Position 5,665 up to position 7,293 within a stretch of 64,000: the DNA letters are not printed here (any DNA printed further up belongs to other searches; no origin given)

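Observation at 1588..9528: Low-GC eight-gene cassette built around a DHQS-like sugar-phosphate cyclase: candidate (amino)cyclitol/carbasugar pathway inside an EPS locus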

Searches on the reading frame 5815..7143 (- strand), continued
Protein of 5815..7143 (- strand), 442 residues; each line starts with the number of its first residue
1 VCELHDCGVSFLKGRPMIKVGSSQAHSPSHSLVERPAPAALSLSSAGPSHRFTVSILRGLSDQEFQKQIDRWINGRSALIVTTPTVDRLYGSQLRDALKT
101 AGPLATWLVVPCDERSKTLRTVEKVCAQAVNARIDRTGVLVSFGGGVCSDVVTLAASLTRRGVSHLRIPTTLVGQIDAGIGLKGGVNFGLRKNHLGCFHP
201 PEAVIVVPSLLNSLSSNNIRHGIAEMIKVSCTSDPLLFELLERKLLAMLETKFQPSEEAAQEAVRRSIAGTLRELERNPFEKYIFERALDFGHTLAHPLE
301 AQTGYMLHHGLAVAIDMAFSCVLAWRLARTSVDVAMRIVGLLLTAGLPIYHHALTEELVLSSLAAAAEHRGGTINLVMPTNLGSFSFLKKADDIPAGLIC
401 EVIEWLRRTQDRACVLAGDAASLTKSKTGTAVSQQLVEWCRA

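Call 47: find_encoding_contigs(protein=P0022, flank=10000, max_places=1)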
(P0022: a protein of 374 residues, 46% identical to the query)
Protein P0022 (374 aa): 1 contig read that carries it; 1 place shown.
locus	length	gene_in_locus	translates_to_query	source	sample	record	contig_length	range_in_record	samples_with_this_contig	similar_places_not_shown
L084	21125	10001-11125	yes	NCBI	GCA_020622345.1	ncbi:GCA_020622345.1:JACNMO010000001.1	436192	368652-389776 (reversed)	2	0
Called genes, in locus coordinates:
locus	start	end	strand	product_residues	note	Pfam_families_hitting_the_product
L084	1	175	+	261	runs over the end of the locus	PF00027:cNMP_binding, PF13545:HTH_Crp_2 (weak)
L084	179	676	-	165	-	PF05974:DUF892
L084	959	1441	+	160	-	-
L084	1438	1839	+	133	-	PF07332:Phage_holin_3_6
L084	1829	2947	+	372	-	PF12277:DUF3618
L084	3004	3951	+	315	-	PF03631:Virul_fac_BrkB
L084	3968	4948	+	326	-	PF03372:Exo_endo_phos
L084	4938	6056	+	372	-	PF01594:AI-2E_transport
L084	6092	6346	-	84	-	PF04226:Transgly_assoc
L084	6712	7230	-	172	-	PF04239:DUF421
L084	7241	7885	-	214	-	PF06197:DUF998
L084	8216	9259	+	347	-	PF00989:PAS, PF08448:PAS_4, PF13426:PAS_9, PF08447:PAS_3, PF00512:HisKA, PF02518:HATPase_c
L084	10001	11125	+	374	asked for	PF00465:Fe-ADH (faint), PF13685:Fe-ADH_2 (weak), PF01761:DHQ_synthase, PF24621:DHQS_C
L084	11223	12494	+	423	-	PF00275:EPSP_synthase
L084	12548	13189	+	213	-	PF12535:Nudix_N, PF00293:NUDIX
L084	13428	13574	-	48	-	-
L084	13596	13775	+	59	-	-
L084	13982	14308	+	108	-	-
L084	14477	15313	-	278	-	PF01261:AP_endonuc_2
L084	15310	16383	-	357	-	PF08240:ADH_N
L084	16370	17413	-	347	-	PF00480:ROK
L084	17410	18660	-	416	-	PF02056:Glyco_hydro_4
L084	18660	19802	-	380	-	PF00155:Aminotran_1_2 (weak), PF01041:DegT_DnrJ_EryC1, PF01212:Beta_elim_lyase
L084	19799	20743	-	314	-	PF01408:GFO_IDH_MocA, PF02894:GFO_IDH_MocA_C (faint), PF22725:GFO_IDH_MocA_C3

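Call 50: search_protein_families(library=pfam, proteins=[L018:5112-6209:-, L018:7213-8787:+, L018:9053-9625:+, L018:10953-12119:+, L018:11738-13564:+, L018:13561-14841:+, L018:14792-15919:+, L018:16567-17766:+, L018:17688-18884:+, L018:3223-4110:-], max_evalue=0.0001)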
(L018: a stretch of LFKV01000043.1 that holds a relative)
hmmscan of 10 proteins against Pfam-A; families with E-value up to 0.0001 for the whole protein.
L018:5112-6209:- (365 aa): 3 families
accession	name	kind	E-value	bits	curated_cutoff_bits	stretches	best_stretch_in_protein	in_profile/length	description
PF00665.32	rve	-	2.2e-13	50.8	32.6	1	190-293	4-102/102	Integrase core domain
PF13683.12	rve_3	-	2.6e-10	40.3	26.5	1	282-354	2-67/67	Integrase core domain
PF13276.12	HTH_21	-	1.8e-08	35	28.1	1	118-173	10-59/60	HTH-like domain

L018:7213-8787:+ (524 aa): 3 families
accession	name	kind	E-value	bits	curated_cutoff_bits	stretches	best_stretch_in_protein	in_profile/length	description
PF00480.26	ROK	-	2.7e-23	83.4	22.9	1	68-386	3-287/294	ROK family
PF07883.17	Cupin_2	-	1.4e-13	50.8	27.2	1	439-508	2-69/70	Cupin domain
PF02311.25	AraC_binding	-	3.5e-05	24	21.1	1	447-513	15-79/135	AraC-like ligand binding domain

L018:9053-9625:+ (190 aa): 4 families
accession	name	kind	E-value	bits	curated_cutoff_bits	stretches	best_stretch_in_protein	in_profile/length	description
PF13592.12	HTH_33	-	1.8e-19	69.5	25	1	101-159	1-59/60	Winged helix-turn helix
PF13565.12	HTH_32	-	3.8e-08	34.2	33.7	1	56-129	7-71/73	Homeodomain-like domain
PF13551.12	HTH_29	-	1.5e-06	28.6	28.1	1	22-84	1-64/64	Winged helix-turn helix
PF13384.12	HTH_23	-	7.1e-06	26.1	24.6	1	18-57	3-42/50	Homeodomain-like domain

L018:10953-12119:+ (388 aa): 5 families
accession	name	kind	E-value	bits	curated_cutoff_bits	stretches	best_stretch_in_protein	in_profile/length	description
PF04321.23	RmlD_sub_bind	-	4.7e-32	111.7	27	1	71-343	1-266/287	RmlD substrate binding domain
PF01370.27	Epimerase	-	6.3e-19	68.8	20.9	1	73-282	1-227/240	NAD dependent epimerase/dehydratase family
PF16363.11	GDP_Man_Dehyd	-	1.7e-08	34.8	27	1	75-247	2-197/332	GDP-mannose 4,6 dehydratase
PF13460.12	NAD_binding_10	-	1.9e-05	25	27.2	1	78-228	3-145/184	NAD(P)H-binding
PF07993.18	NAD_binding_4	-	7.1e-05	22.5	20.1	0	195-252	169-228/258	Male sterility protein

L018:11738-13564:+ (608 aa): 1 family
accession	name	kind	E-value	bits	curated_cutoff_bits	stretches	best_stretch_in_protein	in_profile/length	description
PF00982.27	Glyco_transf_20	-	1.1e-63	216.1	32.5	1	135-605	2-472/473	Glycosyltransferase family 20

L018:13561-14841:+ (426 aa): 2 families
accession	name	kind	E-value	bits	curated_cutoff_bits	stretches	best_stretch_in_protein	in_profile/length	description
PF00202.27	Aminotran_3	-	2e-76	257.7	30.5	1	21-418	12-402/403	Aminotransferase class-III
PF00155.27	Aminotran_1_2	-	5.3e-05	23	19.7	0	221-387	168-332/361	Aminotransferase class I and II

L018:14792-15919:+ (375 aa): 7 families
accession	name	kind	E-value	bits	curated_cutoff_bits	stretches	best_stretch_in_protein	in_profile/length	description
PF01266.30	DAO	-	7.6e-07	29.4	27.9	1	181-277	2-102/353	FAD dependent oxidoreductase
PF16912.11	Glu_dehyd_C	-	5.7e-06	26.4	34.9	1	155-345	5-194/211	Glucose dehydrogenase C-terminus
PF08240.17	ADH_N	-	4.2e-05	24.2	23.5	0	60-115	5-65/104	Alcohol dehydrogenase GroES-like domain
PF02737.24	3HCDH_N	-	4.3e-05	24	22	0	182-215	3-36/180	3-hydroxyacyl-CoA dehydrogenase, NAD binding domain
PF03807.23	F420_oxidored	-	5.1e-05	24.2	21.6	0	183-266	4-89/94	NADP oxidoreductase coenzyme F420-dependent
PF01488.26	Shikimate_DH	-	7.8e-05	23.2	24.3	0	178-220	12-56/138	Shikimate / quinate 5-dehydrogenase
PF02558.23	ApbA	-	8.2e-05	22.7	22.2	0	182-217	2-36/150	Ketopantoate reductase PanE/ApbA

L018:16567-17766:+ (399 aa): 1 family
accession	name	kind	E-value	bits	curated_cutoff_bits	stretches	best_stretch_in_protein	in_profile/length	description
PF07690.21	MFS_1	-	1.4e-13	50.9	33.4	1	215-377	4-166/347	Major Facilitator Superfamily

L018:17688-18884:+ (398 aa): 3 families
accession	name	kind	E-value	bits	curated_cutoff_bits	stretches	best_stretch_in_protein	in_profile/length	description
PF00483.29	NTP_transferase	-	7.9e-40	137.4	21.2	1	48-307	1-243/245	Nucleotidyl transferase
PF24894.1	Hexapep_GlmU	-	9.1e-08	32.6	23.3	1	332-391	11-71/104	GlmU-like, C-terminal hexapeptide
PF25084.1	LbH_EIF2B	-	2.3e-05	24.8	54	1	331-396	30-97/105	EIF2B subunit epsilon LbH domain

L018:3223-4110:- (295 aa): 1 family
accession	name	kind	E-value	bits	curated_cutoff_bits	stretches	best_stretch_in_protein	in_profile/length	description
PF03538.19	VRP1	-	4e-12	46.7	22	1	3-99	131-229/328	Salmonella virulence plasmid 28.1kDa A protein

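Call 53: search_dna_similar(query=window:5815-7095:-, collection=plasmids, mode=protein, max_evalue=1e-40, max_rows=25)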
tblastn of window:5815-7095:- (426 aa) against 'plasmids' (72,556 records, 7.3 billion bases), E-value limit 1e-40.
Records with a match: 18; places in all: 18; records where one place covers at least 80% of the query: 1.
Best place of each record, by identity: <60% 18.
By first word of the organism name: Streptomyces 17; Bacillus 1.
By predicted mobility (MOB-suite, as given by PLSDB): non-mobilizable 15; mobilizable 3.
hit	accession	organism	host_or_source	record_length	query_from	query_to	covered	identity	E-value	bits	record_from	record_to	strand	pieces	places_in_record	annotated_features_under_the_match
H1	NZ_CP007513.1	Bacillus bombysepticus str. Wang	separated from the corpses of silkworms ...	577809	36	395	85%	34.7%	2e-53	199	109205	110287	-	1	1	sedoheptulose 7-phosphate cyclase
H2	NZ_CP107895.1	Streptomyces sp. NBC_00467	-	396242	56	383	77%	36.5%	1e-42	167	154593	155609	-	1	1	sedoheptulose 7-phosphate cyclase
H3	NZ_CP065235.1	Streptomyces clavuligerus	cell culture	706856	63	374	73%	37.6%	2e-41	164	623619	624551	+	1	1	sedoheptulose 7-phosphate cyclase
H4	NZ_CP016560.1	Streptomyces clavuligerus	-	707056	63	374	73%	37.6%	2e-41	164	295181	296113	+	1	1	sedoheptulose 7-phosphate cyclase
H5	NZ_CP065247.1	Streptomyces clavuligerus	cell culture,lab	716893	63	374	73%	37.6%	2e-41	164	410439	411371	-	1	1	sedoheptulose 7-phosphate cyclase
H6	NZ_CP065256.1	Streptomyces clavuligerus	cell culture,lab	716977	63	374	73%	37.6%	2e-41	164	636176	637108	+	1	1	sedoheptulose 7-phosphate cyclase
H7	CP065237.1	Streptomyces clavuligerus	cell culture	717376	63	374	73%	37.6%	2e-41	164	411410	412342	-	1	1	sedoheptulose 7-phosphate cyclase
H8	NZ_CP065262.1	Streptomyces clavuligerus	cell culture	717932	63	374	73%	37.6%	2e-41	164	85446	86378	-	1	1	sedoheptulose 7-phosphate cyclase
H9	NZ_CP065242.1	Streptomyces clavuligerus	cell culture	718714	63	374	73%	37.6%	2e-41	164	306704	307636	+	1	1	sedoheptulose 7-phosphate cyclase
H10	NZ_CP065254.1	Streptomyces clavuligerus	cell culture,lab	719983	63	374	73%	37.6%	2e-41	164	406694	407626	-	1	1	sedoheptulose 7-phosphate cyclase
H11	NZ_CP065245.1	Streptomyces clavuligerus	cell culture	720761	63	374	73%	37.6%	2e-41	164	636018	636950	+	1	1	sedoheptulose 7-phosphate cyclase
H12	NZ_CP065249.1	Streptomyces clavuligerus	cell culture,lab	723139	63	374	73%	37.6%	2e-41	164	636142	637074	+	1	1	sedoheptulose 7-phosphate cyclase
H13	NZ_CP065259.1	Streptomyces clavuligerus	cell culture,lab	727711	63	374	73%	37.6%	2e-41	164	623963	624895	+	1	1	sedoheptulose 7-phosphate cyclase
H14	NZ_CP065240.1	Streptomyces clavuligerus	cell culture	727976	63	374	73%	37.6%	2e-41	164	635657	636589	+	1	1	sedoheptulose 7-phosphate cyclase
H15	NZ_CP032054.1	Streptomyces clavuligerus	cell culture,soil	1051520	63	374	73%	37.6%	2e-41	164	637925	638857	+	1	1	none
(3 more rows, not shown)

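Call 54: find_encoding_contigs(protein=P0004, flank=8000, max_places=1)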
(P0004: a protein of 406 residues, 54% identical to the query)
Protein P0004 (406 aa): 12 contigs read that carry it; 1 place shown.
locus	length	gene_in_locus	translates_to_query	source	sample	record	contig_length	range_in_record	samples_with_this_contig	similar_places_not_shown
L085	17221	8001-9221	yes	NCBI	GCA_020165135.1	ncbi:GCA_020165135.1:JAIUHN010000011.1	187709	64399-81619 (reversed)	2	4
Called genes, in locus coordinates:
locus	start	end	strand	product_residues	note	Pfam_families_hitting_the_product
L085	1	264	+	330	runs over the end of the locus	PF13480:Acetyltransf_6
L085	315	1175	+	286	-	PF01209:Ubie_methyltran (weak), PF13847:Methyltransf_31, PF08241:Methyltransf_11, PF08242:Methyltransf_12, PF13649:Methyltransf_25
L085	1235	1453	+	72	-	-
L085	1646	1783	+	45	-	-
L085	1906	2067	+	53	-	-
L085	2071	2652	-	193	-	PF04542:Sigma70_r2, PF22029:PhyR_sigma2, PF08281:Sigma70_r4_2, PF04545:Sigma70_r4 (weak)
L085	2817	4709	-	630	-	PF13520:AA_permease_2, PF02705:K_trans (weak)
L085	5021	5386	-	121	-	PF00903:Glyoxalase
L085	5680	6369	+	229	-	-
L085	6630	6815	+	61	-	PF12244:DUF3606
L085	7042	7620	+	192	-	PF01312:Bac_export_2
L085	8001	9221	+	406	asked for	PF13685:Fe-ADH_2 (weak), PF01761:DHQ_synthase, PF24621:DHQS_C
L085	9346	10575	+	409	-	PF02056:Glyco_hydro_4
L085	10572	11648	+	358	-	PF00480:ROK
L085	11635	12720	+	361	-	PF08240:ADH_N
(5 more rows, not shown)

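Call 55: find_encoding_contigs(protein=P0068, flank=10000, max_places=1)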
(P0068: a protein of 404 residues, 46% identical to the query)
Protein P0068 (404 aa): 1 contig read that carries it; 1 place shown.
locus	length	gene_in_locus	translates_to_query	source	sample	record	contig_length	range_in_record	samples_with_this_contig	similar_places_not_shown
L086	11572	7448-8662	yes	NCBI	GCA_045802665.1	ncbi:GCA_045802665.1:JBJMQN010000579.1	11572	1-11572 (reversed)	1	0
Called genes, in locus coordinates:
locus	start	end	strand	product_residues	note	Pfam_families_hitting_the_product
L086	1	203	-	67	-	PF01370:Epimerase (weak)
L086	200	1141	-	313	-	PF05368:NmrA, PF01073:3Beta_HSD, PF01370:Epimerase, PF02719:Polysacc_synt_2, PF04321:RmlD_sub_bind, PF13460:NAD_binding_10, PF16363:GDP_Man_Dehyd, PF07993:NAD_binding_4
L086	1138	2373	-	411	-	PF13439:Glyco_transf_4, PF13579:Glyco_trans_4_4, PF00534:Glycos_transf_1, PF13692:Glyco_trans_1_4, PF13524:Glyco_trans_1_2 (weak)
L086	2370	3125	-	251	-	PF00483:NTP_transferase, PF12804:NTP_transf_3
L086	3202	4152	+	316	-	PF00480:ROK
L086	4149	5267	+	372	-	PF00266:Aminotran_5 (weak), PF01041:DegT_DnrJ_EryC1, PF01212:Beta_elim_lyase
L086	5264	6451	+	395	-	PF02056:Glyco_hydro_4, PF11975:Glyco_hydro_4C (weak)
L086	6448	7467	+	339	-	PF01408:GFO_IDH_MocA, PF03807:F420_oxidored (faint), PF02894:GFO_IDH_MocA_C, PF22725:GFO_IDH_MocA_C3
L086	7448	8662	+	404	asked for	PF13685:Fe-ADH_2 (weak), PF01761:DHQ_synthase, PF24621:DHQS_C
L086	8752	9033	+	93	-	PF16867:DMSP_lyase (weak), PF02311:AraC_binding, PF07883:Cupin_2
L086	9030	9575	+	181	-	PF28549:NDPSase_N (weak), PF00293:NUDIX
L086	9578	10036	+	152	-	PF00583:Acetyltransf_1, PF13673:Acetyltransf_10, PF13508:Acetyltransf_7, PF14542:Acetyltransf_CG (weak)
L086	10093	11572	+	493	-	?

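Call 56: find_encoding_contigs(protein=P0116, flank=10000, max_places=1)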
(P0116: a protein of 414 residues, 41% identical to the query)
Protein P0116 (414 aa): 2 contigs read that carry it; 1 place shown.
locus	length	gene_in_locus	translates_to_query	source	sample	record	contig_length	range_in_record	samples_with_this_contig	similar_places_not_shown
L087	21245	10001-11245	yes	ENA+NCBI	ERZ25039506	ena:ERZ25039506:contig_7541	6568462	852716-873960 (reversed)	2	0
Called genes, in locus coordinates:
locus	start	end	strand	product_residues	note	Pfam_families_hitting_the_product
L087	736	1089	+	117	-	PF02311:AraC_binding (weak), PF07883:Cupin_2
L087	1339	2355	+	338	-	PF00480:ROK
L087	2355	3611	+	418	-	PF02056:Glyco_hydro_4, PF11975:Glyco_hydro_4C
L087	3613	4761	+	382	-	PF01041:DegT_DnrJ_EryC1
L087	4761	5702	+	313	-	PF01408:GFO_IDH_MocA, PF08635:ox_reductase_C (weak), PF22725:GFO_IDH_MocA_C3, PF02894:GFO_IDH_MocA_C (weak)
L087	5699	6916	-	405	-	-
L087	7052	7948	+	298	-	PF13489:Methyltransf_23, PF13847:Methyltransf_31 (faint), PF08241:Methyltransf_11, PF08242:Methyltransf_12, PF13649:Methyltransf_25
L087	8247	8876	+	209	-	PF01073:3Beta_HSD, PF01370:Epimerase, PF16363:GDP_Man_Dehyd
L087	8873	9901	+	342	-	PF01073:3Beta_HSD (weak), PF01370:Epimerase, PF04321:RmlD_sub_bind (weak), PF07993:NAD_binding_4, PF16363:GDP_Man_Dehyd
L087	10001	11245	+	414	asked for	PF00465:Fe-ADH (faint), PF13685:Fe-ADH_2 (weak), PF01761:DHQ_synthase, PF24621:DHQS_C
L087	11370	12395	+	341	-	PF00483:NTP_transferase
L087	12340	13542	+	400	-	PF13439:Glyco_transf_4, PF13579:Glyco_trans_4_4, PF00534:Glycos_transf_1, PF13692:Glyco_trans_1_4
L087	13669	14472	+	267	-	PF00975:Thioesterase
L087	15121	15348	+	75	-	-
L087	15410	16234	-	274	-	-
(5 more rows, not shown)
